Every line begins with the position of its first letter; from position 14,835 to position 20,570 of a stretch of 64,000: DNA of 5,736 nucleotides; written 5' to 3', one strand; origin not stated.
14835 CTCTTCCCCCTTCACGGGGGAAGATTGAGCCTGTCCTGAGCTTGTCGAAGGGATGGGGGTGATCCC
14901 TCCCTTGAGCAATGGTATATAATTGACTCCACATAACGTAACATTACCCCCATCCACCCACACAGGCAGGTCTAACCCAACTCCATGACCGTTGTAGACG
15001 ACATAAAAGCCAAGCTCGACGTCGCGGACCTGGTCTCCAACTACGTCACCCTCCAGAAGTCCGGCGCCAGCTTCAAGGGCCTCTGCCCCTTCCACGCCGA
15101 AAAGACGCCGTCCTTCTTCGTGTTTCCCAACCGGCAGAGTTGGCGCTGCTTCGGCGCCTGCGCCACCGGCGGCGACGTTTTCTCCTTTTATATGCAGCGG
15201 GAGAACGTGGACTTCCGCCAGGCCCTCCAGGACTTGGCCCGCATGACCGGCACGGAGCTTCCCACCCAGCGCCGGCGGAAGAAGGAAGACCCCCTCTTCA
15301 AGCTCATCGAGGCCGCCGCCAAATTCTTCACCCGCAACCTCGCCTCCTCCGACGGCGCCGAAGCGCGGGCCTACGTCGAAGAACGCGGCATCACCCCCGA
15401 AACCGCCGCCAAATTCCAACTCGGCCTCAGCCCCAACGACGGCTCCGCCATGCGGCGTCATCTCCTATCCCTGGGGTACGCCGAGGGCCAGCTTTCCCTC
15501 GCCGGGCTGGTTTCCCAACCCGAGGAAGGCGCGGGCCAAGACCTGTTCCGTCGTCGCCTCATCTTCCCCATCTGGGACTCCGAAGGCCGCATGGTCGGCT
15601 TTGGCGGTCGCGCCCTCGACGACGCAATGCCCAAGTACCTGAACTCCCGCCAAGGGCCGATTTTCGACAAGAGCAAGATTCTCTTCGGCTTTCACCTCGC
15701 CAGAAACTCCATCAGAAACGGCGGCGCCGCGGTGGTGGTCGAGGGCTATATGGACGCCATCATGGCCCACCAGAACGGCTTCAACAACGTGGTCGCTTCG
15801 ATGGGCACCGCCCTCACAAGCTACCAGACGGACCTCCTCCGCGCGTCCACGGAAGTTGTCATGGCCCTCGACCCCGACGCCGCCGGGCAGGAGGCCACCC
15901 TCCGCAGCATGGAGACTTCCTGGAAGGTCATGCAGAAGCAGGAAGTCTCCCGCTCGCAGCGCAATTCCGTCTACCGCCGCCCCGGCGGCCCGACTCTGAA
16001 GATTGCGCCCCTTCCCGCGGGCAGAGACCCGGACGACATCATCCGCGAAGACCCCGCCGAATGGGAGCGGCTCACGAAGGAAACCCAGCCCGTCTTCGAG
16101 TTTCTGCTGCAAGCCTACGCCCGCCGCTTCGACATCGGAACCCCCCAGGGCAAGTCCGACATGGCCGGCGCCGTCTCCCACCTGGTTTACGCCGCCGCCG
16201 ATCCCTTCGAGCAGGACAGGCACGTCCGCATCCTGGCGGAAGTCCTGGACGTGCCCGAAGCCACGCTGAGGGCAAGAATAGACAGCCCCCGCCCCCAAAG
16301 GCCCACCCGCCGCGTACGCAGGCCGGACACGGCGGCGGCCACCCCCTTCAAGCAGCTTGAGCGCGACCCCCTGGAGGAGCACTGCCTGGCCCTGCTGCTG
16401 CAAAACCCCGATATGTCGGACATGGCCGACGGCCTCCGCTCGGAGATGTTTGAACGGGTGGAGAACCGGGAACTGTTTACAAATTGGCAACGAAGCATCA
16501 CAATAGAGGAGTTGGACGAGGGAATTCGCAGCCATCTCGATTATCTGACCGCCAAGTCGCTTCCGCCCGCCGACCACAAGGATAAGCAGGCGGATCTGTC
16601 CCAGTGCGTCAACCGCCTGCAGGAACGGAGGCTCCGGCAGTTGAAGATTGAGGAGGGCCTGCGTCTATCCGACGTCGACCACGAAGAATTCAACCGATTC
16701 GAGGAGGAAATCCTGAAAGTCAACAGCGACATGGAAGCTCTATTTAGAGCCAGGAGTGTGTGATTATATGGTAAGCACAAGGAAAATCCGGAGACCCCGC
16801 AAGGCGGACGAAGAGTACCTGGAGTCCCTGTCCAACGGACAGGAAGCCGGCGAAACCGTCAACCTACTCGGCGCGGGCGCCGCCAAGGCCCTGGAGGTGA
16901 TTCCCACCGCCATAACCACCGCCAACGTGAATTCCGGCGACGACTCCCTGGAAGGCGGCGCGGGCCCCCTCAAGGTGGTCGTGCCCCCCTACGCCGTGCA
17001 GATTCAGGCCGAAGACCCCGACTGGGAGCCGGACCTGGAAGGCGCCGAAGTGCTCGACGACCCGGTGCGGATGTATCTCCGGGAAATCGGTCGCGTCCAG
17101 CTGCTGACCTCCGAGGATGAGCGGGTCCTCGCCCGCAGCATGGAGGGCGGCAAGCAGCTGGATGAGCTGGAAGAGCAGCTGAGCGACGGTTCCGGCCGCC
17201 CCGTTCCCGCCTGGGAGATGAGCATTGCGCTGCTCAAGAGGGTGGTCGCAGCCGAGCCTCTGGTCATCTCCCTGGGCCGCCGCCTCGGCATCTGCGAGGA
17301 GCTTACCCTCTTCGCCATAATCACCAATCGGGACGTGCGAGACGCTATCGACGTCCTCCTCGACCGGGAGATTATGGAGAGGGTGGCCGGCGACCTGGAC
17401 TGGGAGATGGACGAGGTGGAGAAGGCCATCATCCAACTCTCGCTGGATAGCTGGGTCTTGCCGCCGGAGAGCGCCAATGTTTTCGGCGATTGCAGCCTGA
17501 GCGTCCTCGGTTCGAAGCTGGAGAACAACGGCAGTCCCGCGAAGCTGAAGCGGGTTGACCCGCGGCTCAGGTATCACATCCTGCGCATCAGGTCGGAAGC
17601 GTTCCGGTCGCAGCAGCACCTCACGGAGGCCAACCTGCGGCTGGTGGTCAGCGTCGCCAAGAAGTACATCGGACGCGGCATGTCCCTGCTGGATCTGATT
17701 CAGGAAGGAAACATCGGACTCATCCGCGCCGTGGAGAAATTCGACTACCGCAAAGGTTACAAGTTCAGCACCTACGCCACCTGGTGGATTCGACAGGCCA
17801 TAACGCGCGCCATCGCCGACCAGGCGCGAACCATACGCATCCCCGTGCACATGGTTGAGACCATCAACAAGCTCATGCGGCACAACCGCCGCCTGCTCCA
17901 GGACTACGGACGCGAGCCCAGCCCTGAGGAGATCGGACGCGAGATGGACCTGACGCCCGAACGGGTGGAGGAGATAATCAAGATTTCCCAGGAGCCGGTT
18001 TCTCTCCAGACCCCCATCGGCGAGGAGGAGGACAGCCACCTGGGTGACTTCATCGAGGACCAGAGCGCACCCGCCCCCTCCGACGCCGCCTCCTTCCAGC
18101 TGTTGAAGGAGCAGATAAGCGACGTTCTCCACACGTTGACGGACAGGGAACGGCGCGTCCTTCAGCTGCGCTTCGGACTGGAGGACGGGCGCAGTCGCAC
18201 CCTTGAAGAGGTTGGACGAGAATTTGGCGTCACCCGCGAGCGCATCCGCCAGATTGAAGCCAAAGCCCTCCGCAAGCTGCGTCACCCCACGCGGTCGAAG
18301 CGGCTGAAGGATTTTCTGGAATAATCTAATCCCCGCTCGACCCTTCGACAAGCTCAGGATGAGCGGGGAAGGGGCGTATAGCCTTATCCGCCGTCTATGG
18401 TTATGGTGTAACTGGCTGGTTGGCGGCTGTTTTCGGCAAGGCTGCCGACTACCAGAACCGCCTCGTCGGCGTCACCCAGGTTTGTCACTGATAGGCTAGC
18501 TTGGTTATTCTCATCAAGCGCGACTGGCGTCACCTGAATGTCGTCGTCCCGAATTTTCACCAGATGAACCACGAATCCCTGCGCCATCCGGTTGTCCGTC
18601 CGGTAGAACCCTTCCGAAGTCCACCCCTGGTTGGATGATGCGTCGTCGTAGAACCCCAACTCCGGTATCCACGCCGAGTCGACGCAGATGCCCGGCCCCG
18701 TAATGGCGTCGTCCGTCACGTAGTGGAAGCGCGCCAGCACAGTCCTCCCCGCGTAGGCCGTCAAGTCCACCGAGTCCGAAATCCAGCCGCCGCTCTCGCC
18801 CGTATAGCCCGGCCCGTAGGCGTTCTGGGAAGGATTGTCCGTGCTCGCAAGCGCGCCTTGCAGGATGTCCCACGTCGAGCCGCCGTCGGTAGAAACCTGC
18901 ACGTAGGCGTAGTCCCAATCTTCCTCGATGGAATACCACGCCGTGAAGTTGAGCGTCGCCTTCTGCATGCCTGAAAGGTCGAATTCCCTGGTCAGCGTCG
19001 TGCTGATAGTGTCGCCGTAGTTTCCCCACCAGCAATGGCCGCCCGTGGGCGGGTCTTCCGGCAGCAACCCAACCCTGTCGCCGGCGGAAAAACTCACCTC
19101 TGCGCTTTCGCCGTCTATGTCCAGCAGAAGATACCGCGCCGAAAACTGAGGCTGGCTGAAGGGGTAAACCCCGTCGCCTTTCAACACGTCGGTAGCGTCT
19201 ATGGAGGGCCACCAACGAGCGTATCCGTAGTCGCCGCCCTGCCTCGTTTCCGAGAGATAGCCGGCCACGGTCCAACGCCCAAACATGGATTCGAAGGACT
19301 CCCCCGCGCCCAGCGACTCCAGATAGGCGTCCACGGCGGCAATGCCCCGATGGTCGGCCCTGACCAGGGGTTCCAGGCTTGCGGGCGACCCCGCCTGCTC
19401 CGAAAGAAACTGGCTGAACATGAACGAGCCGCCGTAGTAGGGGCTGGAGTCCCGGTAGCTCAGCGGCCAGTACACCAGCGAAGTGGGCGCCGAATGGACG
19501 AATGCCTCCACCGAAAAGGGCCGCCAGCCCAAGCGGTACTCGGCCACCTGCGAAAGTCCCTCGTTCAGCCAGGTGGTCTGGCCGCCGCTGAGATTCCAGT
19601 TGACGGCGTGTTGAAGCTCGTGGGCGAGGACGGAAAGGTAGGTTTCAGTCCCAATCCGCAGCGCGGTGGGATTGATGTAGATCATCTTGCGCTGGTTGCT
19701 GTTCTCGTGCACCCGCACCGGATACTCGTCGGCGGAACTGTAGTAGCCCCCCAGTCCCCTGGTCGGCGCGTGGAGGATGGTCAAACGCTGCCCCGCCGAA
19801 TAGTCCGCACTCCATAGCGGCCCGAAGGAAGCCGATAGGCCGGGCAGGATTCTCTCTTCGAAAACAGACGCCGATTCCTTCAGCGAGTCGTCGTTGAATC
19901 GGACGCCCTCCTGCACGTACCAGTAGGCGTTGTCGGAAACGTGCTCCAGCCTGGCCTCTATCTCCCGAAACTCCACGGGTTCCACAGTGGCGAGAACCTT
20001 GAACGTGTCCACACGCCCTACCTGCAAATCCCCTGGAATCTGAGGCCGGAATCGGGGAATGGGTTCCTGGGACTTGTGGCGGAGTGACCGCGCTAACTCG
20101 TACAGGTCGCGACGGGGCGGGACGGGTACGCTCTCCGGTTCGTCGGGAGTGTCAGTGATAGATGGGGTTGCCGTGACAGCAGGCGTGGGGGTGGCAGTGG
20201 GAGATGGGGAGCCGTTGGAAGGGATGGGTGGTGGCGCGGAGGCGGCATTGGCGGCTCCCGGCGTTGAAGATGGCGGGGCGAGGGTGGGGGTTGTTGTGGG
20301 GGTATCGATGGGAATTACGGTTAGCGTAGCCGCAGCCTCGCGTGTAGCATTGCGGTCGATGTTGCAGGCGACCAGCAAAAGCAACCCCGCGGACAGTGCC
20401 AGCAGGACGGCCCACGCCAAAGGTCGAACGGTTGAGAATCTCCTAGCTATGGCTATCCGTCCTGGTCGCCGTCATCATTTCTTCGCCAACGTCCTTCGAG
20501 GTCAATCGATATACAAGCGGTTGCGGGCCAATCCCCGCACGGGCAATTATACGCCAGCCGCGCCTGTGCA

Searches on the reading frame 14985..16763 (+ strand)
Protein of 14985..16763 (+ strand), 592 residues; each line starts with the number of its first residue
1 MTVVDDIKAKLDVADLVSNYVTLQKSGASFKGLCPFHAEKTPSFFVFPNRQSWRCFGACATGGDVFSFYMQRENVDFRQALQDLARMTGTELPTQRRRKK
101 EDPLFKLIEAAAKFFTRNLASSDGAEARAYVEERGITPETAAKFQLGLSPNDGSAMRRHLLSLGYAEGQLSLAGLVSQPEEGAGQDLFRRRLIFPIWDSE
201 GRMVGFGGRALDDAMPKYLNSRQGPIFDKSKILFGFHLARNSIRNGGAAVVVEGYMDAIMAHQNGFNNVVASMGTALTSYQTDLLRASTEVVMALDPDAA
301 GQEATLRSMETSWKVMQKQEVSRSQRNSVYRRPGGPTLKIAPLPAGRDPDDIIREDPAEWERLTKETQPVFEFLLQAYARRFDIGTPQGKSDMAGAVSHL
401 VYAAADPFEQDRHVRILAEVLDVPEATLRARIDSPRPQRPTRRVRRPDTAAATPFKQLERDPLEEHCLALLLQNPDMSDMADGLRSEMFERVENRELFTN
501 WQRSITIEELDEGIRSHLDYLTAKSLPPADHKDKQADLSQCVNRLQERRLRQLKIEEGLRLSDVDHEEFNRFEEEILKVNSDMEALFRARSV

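Call 64: search_protein_families(library=pfam, proteins=[window:14985-16763:+], max_evalue=0.00001)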
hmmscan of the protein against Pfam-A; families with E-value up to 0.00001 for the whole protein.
window:14985-16763:+ (592 aa): 6 families
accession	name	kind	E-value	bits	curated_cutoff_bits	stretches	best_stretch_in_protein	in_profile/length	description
PF08275.17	DNAG_N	-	2.3e-35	121.9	26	1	114-239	1-127/128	DNA primase catalytic core, N-terminal domain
PF01807.25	Zn_ribbon_DnaG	-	7.2e-31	106.3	24.9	1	2-95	4-96/98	CHC2 zinc finger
PF13662.12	Toprim_4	-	5.6e-18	65.4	25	1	248-314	2-73/85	Toprim domain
PF13155.12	Toprim_2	-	3.4e-16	59.8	22.1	1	250-312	1-66/88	Toprim-like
PF01751.28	Toprim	-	5.9e-10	39.6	23.1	1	249-309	2-77/96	Toprim domain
PF10410.14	DnaB_bind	-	6.2e-06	26.8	20.6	0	371-425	1-55/56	DnaB-helicase binding domain of primase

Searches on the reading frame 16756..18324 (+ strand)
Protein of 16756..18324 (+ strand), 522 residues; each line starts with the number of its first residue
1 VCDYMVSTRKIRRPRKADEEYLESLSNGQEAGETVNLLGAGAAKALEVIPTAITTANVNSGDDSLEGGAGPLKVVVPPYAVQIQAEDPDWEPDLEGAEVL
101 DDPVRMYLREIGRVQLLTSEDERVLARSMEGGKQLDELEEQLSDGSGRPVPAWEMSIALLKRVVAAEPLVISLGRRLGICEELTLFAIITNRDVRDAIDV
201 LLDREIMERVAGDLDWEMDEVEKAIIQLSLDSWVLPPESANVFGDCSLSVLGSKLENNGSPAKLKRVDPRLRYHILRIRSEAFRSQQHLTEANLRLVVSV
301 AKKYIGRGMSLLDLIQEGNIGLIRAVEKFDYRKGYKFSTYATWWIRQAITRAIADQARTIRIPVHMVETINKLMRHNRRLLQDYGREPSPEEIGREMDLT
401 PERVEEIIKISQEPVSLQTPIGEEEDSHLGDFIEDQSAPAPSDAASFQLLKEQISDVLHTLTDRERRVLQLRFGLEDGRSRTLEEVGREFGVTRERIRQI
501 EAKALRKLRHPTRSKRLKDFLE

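Call 65: search_protein_families(library=pfam, proteins=[window:16756-18324:+], max_evalue=0.00001)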
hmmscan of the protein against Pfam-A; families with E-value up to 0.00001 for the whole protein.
window:16756-18324:+ (522 aa): 4 families
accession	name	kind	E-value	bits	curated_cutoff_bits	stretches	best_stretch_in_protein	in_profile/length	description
PF04539.22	Sigma70_r3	-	2.3e-27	95.3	25.3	1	368-444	1-77/78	Sigma-70 region 3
PF04542.20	Sigma70_r2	-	1.5e-23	82.8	24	1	290-359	2-71/71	Sigma-70 region 2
PF04545.22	Sigma70_r4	-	4.6e-22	77.7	24.1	1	457-510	1-50/50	Sigma-70, region 4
PF00140.25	Sigma70_r1_2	-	2.1e-12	47.2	22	1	102-134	1-33/34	Sigma-70 factor, region 1.2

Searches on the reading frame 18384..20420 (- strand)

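Call 31: search_protein_families(library=pfam, proteins=[window:18384-20420:-], max_evalue=0.00001)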
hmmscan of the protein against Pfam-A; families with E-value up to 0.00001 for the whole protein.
window:18384-20420:- (678 aa): 1 family
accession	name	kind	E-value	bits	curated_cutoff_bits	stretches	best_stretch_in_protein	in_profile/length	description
PF20773.4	InhA-like_MAM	-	3.3e-33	115.2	26.9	1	457-609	34-190/191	Immune inhibitor A-like, MAM domain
